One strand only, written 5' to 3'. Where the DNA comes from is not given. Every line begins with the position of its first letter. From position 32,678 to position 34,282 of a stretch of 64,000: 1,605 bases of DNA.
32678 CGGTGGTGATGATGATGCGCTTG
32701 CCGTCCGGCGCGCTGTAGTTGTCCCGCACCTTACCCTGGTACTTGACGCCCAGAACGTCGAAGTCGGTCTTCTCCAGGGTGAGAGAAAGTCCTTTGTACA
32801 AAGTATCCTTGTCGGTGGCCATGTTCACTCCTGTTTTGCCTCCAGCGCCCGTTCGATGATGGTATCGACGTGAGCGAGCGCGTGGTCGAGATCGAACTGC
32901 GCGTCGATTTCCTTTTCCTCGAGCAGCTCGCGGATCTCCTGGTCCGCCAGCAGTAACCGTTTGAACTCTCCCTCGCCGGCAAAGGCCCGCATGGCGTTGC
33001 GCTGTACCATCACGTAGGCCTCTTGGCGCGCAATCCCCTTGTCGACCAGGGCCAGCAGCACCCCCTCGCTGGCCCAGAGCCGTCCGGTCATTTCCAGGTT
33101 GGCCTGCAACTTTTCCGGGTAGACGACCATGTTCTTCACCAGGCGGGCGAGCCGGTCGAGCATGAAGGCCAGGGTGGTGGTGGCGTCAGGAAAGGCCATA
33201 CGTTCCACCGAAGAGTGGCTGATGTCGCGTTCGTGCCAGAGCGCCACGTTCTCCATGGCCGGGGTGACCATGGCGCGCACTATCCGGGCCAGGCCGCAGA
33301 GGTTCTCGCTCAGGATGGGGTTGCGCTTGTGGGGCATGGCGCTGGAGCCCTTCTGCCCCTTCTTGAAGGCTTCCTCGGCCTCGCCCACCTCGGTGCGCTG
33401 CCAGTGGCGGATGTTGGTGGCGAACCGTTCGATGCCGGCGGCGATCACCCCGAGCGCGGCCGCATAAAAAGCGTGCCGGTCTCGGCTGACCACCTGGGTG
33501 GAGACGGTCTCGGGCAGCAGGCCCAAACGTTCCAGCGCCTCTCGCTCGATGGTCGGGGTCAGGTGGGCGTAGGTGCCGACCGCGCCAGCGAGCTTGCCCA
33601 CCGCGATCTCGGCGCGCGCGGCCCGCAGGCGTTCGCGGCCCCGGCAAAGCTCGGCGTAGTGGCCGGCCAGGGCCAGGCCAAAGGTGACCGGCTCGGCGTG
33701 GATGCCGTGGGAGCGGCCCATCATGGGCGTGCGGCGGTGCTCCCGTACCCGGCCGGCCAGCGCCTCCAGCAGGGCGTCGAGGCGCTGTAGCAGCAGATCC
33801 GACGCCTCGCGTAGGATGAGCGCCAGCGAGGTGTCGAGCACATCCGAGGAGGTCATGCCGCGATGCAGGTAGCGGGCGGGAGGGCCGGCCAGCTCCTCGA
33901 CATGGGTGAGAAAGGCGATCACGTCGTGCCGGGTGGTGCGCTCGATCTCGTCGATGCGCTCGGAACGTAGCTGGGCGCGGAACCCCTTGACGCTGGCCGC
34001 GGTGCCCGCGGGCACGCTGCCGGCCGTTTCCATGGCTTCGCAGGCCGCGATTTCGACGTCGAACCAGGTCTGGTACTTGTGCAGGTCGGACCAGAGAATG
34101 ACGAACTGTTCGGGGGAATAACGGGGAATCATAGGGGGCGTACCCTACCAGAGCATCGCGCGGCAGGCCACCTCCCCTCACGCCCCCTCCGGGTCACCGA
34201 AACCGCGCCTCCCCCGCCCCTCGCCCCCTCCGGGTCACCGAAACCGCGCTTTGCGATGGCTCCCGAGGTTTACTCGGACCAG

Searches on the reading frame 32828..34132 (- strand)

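Call 51: search_protein_families(library=pfam, proteins=[window:32828-34132:-], max_evalue=0.00001)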
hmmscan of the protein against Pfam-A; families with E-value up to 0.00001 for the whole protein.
window:32828-34132:- (435 aa): 2 families
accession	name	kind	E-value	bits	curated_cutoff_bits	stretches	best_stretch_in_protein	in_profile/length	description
PF00206.25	Lyase_1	-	1.4e-50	172.9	27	1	18-285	30-310/312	Lyase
PF10397.14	ADSL_C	-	8.4e-21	74.5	32.7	1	353-429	3-79/79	Adenylosuccinate lyase C-terminus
